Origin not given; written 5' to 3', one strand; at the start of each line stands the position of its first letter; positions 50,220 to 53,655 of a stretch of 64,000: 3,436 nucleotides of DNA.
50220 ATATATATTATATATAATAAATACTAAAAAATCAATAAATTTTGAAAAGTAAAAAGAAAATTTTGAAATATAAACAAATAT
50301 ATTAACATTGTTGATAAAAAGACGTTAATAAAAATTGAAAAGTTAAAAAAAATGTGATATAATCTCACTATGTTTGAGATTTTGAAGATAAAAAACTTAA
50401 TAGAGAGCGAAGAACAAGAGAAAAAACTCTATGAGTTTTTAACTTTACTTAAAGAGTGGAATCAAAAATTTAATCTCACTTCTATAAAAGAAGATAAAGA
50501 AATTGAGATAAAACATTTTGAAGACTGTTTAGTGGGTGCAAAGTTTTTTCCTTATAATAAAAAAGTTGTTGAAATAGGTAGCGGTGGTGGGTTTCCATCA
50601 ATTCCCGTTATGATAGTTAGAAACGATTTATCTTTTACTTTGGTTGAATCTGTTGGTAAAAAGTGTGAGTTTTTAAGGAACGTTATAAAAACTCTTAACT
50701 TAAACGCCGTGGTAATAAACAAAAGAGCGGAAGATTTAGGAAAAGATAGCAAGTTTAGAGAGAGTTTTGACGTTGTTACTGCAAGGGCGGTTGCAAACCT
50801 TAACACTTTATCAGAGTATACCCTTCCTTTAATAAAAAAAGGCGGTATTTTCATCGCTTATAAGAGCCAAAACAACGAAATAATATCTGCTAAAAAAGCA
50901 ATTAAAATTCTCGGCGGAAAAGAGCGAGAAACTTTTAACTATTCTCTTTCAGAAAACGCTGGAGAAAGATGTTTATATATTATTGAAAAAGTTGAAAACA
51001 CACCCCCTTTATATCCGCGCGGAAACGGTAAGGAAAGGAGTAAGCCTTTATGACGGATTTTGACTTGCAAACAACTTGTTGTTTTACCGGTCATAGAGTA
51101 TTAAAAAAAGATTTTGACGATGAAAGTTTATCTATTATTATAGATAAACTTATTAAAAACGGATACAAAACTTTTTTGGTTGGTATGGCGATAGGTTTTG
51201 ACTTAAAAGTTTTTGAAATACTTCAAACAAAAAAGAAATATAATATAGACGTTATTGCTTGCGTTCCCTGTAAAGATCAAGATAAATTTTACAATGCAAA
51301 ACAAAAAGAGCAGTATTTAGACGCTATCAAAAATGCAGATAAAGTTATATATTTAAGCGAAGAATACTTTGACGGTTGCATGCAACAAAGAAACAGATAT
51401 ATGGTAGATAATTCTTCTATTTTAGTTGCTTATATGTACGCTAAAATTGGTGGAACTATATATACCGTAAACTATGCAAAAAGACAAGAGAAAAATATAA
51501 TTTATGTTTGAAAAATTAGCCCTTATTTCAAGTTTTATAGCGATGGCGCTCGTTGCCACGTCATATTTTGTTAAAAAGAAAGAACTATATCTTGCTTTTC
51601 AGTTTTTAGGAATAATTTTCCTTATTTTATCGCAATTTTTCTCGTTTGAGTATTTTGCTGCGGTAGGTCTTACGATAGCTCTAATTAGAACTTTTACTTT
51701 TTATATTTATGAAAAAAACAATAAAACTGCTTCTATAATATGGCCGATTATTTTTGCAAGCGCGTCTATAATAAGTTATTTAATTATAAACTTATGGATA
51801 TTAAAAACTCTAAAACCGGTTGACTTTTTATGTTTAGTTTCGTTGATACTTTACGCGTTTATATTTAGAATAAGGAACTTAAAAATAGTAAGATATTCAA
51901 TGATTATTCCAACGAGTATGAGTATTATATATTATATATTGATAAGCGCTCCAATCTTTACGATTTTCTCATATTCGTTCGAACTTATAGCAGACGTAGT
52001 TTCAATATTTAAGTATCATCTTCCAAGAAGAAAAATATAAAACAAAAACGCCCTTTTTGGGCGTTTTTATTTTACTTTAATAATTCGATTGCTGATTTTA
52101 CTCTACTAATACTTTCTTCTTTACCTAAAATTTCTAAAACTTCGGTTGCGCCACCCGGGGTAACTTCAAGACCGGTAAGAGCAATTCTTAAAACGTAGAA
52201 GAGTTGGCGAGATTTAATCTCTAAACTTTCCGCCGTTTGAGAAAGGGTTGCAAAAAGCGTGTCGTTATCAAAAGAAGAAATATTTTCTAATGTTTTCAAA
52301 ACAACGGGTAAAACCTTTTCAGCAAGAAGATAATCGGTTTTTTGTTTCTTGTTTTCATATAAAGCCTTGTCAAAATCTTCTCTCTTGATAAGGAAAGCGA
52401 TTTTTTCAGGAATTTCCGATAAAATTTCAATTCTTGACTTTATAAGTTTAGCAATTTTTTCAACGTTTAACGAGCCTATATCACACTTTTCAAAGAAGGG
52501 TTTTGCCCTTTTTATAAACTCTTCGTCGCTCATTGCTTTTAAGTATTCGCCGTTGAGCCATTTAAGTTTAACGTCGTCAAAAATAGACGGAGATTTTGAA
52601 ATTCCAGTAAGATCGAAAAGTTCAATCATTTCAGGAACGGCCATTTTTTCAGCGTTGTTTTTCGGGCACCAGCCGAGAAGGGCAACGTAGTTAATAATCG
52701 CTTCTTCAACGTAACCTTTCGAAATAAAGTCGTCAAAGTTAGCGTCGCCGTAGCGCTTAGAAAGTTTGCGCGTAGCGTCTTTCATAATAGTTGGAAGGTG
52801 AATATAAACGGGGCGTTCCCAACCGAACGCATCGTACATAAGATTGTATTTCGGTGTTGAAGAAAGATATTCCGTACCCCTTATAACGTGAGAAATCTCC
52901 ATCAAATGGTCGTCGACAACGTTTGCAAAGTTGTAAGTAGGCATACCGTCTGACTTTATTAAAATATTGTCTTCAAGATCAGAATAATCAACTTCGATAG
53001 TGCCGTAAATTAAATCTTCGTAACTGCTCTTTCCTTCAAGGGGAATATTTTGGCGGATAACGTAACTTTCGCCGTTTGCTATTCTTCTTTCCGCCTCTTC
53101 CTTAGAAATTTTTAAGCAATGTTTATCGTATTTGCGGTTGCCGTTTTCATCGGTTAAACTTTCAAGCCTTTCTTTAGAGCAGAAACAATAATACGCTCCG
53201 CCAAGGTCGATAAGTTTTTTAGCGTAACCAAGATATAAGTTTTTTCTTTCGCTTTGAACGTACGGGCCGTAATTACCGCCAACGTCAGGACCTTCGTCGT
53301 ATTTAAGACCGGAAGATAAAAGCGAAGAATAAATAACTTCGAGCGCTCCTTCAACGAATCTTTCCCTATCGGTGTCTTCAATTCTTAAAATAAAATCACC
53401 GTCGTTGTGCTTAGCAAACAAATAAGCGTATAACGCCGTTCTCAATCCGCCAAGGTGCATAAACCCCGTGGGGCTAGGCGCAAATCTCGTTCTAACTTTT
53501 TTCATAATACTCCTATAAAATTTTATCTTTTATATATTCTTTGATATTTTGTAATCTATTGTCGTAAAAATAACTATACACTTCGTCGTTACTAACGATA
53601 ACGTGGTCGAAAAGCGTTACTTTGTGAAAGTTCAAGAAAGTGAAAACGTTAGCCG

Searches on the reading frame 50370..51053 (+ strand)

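Call 56: search_protein_families(library=pfam, proteins=[window:50370-51053:+])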
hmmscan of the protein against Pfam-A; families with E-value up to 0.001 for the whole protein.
window:50370-51053:+ (227 aa): 2 families
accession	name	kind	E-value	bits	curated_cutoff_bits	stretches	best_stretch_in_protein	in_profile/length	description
PF02527.21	GidB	-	4.7e-49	166.7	27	1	16-186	1-171/184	rRNA small subunit methyltransferase G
PF13847.12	Methyltransf_31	-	0.00017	21.8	27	1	63-165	4-111/145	Methyltransferase domain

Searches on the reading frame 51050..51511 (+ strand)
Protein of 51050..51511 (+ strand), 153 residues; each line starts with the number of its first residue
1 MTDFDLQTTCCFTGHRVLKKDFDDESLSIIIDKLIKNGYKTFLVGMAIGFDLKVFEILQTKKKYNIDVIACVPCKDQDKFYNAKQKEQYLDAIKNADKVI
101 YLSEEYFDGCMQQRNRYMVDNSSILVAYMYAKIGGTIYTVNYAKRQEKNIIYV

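Call 56: search_protein_families(library=pfam, proteins=[window:51050-51511:+])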
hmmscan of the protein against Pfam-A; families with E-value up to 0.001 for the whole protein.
window:51050-51511:+ (153 aa): 2 families
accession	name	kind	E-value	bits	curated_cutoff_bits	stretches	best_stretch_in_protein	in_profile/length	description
PF06908.16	YpsA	-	3.4e-12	47.1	27.7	1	30-148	31-154/168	YspA SLOG family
PF02481.21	DNA_processg_A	-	3e-05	23.8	29.6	1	28-152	64-186/212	DNA recombination-mediator protein A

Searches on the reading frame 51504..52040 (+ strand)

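Call 56: search_protein_families(library=pfam, proteins=[window:51504-52040:+])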
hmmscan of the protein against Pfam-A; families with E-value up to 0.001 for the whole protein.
window:51504-52040:+ (178 aa): 1 family
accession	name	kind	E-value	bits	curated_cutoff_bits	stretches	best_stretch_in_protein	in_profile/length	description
PF10688.14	Imp-YgjV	-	8.2e-07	29.4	23.5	1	10-171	7-155/159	Bacterial inner membrane protein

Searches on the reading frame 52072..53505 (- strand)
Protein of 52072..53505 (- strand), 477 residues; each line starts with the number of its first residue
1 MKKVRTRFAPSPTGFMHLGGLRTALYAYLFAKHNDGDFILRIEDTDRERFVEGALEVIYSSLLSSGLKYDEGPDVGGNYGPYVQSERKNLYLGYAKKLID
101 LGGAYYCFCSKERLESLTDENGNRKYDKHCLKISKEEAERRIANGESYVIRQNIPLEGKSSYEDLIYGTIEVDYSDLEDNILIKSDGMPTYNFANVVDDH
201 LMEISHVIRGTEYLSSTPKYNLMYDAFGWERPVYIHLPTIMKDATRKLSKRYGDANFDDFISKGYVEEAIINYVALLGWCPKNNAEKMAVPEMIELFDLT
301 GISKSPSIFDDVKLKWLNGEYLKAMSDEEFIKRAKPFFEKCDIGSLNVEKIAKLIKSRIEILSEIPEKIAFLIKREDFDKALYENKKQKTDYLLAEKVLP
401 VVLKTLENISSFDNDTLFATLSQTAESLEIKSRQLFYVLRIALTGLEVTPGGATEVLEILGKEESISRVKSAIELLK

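Call 78: search_protein_families(library=pfam, proteins=[window:52072-53505:-], max_evalue=0.00001)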
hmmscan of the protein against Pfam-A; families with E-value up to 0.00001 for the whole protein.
window:52072-53505:- (477 aa): 2 families
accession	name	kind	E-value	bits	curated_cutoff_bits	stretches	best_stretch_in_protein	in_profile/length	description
PF00749.27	tRNA-synt_1c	-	5.1e-94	315.2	23.4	1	3-316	1-314/314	tRNA synthetases class I (E and Q), catalytic domain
PF19269.4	Anticodon_2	-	9.9e-34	117.2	23.6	1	329-473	1-141/141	Anticodon binding domain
